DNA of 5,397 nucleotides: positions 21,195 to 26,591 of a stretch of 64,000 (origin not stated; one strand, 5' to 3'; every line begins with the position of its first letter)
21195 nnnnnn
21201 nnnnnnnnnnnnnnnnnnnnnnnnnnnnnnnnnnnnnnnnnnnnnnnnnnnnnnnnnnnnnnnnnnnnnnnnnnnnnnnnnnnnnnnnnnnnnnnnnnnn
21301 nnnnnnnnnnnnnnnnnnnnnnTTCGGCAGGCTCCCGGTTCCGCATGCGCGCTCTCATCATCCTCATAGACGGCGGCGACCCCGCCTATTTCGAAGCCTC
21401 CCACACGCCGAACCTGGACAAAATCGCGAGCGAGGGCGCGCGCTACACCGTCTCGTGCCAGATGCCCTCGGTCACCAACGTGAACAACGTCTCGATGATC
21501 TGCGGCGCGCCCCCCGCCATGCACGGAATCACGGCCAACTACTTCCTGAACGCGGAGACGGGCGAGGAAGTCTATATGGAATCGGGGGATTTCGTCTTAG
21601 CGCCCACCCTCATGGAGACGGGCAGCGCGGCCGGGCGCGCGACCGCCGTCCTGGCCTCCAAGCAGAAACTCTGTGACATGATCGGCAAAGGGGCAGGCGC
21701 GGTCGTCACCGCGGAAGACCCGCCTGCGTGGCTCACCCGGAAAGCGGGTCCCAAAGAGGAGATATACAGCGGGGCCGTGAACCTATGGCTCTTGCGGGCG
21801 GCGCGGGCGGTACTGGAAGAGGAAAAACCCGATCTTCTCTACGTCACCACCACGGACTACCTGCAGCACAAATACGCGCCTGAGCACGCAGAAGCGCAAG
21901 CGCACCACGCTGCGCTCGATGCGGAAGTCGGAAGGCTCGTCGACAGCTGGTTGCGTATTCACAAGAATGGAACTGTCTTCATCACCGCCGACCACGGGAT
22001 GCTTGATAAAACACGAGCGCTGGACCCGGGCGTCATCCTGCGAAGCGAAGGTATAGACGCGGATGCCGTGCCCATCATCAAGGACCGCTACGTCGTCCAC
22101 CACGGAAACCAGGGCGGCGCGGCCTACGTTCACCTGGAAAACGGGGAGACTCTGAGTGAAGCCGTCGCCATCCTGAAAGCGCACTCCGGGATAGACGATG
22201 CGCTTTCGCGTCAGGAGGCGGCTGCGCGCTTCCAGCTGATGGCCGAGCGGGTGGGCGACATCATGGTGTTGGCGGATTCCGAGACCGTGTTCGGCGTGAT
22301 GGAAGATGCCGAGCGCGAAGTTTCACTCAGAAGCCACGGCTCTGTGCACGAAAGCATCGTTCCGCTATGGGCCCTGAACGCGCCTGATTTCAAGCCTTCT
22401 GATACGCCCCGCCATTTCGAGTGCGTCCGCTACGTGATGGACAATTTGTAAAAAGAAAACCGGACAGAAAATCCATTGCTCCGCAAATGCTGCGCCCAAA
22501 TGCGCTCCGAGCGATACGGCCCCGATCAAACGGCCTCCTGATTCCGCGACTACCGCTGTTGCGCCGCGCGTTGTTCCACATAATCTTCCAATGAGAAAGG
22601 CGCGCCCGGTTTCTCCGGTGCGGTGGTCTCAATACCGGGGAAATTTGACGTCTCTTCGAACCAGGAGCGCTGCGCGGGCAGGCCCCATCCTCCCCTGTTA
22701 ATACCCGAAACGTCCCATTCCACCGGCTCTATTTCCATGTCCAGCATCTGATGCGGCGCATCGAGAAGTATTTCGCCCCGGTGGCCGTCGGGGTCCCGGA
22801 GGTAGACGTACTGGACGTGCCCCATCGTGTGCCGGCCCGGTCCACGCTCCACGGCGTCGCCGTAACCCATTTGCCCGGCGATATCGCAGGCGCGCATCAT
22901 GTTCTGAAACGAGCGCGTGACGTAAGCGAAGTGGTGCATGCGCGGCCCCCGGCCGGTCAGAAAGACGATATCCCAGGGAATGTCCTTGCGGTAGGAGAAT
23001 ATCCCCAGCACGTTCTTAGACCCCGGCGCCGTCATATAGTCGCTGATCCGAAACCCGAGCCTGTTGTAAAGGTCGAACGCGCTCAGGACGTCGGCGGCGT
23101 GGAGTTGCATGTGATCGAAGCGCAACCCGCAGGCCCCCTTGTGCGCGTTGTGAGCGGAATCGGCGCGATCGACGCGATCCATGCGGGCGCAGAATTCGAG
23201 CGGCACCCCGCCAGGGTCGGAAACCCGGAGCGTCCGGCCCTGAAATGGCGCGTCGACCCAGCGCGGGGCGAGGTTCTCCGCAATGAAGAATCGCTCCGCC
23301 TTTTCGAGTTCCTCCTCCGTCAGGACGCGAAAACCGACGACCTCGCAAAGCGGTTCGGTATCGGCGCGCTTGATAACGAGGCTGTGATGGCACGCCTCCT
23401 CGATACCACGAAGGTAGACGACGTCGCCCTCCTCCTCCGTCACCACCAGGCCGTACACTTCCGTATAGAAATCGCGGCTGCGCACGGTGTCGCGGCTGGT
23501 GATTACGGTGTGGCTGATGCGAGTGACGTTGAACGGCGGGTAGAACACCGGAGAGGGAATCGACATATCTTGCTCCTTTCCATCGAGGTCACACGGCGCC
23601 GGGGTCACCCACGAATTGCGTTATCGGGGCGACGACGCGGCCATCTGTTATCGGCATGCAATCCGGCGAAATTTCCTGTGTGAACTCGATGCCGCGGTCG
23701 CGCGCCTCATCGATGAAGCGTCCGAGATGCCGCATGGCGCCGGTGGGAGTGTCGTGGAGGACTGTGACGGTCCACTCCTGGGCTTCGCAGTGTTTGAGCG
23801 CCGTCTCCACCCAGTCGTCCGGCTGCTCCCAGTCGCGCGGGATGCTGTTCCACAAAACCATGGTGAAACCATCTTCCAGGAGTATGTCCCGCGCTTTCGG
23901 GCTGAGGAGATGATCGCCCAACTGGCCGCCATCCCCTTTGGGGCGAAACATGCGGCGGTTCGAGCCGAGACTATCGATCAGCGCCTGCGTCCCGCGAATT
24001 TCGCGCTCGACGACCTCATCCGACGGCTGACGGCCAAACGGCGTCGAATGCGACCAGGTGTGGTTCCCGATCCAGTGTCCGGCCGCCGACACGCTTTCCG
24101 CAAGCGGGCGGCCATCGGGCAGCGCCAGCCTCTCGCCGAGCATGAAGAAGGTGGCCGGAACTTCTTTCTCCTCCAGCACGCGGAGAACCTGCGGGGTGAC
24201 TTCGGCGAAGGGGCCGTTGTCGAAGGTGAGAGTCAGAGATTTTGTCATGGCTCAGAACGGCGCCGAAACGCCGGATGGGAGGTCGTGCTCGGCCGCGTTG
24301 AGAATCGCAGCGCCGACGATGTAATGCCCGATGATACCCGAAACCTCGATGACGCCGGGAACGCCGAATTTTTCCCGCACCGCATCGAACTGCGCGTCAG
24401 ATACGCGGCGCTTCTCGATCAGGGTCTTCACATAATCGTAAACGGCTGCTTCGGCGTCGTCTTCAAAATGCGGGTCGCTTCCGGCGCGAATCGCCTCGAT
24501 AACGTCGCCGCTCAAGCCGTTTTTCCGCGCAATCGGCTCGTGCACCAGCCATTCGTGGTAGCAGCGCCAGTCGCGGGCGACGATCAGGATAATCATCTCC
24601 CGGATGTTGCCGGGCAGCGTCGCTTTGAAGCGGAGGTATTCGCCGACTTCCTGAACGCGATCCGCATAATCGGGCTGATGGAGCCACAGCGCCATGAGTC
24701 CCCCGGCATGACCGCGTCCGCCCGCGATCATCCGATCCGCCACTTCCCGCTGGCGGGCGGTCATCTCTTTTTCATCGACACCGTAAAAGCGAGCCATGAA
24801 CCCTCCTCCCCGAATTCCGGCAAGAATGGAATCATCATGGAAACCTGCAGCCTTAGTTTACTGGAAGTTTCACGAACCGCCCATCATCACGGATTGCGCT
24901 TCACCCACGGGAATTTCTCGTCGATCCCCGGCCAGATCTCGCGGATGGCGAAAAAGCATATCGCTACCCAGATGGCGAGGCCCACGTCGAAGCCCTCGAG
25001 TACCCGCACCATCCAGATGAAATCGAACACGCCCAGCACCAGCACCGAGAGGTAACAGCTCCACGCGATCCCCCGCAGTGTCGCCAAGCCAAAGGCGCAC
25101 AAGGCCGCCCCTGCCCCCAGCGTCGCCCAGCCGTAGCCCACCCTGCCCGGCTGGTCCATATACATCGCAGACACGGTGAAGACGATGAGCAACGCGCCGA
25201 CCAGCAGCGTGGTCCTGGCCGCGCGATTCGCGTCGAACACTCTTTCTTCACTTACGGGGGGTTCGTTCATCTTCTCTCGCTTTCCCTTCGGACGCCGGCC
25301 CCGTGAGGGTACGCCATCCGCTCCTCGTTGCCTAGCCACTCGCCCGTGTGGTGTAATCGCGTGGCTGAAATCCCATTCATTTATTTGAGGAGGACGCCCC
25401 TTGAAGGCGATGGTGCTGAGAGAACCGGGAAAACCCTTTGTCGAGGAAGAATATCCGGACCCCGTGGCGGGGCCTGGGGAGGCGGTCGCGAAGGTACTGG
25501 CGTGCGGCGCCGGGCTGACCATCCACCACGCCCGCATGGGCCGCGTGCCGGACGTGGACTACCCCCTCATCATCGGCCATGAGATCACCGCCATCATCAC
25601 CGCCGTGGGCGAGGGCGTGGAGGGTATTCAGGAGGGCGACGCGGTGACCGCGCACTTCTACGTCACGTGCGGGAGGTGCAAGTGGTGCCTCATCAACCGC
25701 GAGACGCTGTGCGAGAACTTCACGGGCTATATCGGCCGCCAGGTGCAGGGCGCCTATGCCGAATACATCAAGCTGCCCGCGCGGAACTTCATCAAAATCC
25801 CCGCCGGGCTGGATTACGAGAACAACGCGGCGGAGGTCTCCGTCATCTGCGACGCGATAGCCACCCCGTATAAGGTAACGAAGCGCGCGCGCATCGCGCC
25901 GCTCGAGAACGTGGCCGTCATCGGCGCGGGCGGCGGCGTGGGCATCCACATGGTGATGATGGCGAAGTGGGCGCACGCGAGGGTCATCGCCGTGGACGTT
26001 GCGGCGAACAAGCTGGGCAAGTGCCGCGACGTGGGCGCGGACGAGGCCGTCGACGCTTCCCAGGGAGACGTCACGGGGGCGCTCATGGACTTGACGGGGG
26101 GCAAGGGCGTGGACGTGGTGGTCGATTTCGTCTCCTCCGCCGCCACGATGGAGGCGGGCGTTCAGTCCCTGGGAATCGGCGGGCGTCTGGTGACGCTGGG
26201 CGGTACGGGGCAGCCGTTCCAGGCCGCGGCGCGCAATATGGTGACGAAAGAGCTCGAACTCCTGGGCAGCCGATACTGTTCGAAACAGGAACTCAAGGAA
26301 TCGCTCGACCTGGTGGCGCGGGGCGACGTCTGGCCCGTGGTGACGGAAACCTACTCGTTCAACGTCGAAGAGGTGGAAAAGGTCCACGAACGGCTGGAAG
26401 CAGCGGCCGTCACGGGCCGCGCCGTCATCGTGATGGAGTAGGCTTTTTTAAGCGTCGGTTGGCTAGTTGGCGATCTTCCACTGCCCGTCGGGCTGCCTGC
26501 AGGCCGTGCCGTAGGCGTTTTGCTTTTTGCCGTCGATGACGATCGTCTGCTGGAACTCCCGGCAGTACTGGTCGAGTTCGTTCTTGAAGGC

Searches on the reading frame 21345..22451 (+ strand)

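Call 26: search_protein_families(library=pfam, proteins=[window:21345-22451:+], max_evalue=0.0001)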
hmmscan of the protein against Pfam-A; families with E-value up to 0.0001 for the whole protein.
window:21345-22451:+ (368 aa): 1 family
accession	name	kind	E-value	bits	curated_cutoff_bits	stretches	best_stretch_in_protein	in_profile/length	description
PF01663.27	Phosphodiest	-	4.3e-37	128.9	23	1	4-332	2-340/342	Type I phosphodiesterase / nucleotide pyrophosphatase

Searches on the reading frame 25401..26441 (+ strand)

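Call 26: search_protein_families(library=pfam, proteins=[window:25401-26441:+], max_evalue=0.0001)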
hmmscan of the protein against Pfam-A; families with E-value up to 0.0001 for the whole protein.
window:25401-26441:+ (346 aa): 3 families
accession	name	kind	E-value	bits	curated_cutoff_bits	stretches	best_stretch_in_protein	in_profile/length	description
PF00107.32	ADH_zinc_N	-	1.3e-28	100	31.8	1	179-306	1-128/129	Zinc-binding dehydrogenase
PF08240.17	ADH_N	-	3.7e-22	79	23.5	1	24-134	1-103/104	Alcohol dehydrogenase GroES-like domain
PF13602.12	ADH_zinc_N_2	-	2.6e-18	67.7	27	1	212-343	2-134/134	Zinc-binding dehydrogenase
